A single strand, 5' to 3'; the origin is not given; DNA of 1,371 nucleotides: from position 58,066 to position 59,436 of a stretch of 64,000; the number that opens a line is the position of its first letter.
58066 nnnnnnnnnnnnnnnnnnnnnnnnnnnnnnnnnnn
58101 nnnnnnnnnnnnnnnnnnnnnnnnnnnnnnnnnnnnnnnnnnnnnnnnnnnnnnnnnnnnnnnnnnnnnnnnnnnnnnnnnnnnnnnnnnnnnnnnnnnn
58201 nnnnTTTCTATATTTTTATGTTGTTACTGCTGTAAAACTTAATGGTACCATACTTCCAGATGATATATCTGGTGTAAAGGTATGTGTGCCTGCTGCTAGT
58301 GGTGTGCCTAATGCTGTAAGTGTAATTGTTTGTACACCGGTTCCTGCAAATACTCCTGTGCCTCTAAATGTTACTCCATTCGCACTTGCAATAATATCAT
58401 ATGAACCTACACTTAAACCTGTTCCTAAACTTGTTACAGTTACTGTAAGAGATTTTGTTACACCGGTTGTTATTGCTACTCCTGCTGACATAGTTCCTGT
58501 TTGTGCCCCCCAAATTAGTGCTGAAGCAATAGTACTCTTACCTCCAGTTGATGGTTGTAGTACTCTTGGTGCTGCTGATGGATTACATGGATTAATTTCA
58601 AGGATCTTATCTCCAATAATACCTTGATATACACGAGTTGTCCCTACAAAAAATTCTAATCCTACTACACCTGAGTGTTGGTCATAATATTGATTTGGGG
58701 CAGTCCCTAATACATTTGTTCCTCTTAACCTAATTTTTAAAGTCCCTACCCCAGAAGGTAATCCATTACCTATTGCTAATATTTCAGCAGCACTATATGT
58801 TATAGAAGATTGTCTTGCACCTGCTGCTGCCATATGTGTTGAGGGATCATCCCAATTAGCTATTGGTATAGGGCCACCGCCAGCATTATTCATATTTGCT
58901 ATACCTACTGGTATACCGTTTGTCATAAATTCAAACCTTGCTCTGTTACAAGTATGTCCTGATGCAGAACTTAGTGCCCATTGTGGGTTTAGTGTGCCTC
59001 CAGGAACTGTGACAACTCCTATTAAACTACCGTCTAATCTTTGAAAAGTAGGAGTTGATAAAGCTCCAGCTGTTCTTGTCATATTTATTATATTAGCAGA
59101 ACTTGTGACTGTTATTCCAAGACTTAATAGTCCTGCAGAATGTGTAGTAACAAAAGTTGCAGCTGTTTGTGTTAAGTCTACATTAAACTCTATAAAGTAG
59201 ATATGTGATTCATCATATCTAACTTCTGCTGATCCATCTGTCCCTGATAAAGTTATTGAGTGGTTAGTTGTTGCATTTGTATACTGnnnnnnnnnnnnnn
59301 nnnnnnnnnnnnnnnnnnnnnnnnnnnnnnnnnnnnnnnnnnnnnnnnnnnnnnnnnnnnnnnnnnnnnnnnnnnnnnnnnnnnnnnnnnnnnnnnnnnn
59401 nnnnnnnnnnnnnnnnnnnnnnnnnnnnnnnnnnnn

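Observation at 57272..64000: Three consecutive fiber/adhesin genes share an N-proximal CP[DE]GY[ET][LY] Cys-rich module; the largest is modular, with 4 cadherin-like repeats and a DUF1566-like end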

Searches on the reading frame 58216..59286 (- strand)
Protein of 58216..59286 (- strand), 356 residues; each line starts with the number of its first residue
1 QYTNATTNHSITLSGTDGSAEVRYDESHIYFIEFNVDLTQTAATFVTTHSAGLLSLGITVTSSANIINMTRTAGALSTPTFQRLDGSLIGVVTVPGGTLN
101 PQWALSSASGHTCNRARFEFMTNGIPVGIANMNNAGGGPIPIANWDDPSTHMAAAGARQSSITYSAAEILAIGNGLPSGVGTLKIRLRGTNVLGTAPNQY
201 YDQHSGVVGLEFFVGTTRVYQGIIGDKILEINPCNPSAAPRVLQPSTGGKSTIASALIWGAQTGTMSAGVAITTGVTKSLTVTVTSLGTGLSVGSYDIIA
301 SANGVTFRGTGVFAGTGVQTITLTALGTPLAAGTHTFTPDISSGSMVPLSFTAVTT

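Call 45: search_protein_families(library=pfam, proteins=[window:58216-59286:-], max_evalue=10)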
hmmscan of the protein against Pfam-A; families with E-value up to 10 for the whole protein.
window:58216-59286:- (356 aa): 0 families

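Call 66: search_protein_families(library=phrogs, proteins=[window:58216-59286:-], max_evalue=0.1)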
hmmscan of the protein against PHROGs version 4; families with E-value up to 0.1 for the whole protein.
window:58216-59286:- (356 aa): 0 families
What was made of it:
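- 58216..59868 (-): p2 body. Two PKD_5-type Ig-like domains span about residues 88-258. Further beta-sandwich domains of unknown specificity span residues 259-635. The C-terminal 356 aa have no Pfam or PHROG hit (calls 45, 66).
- Tried and rejected: Function of the p2 C-terminal 356 aa. There is no Pfam or PHROG hit (calls 45, 66).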
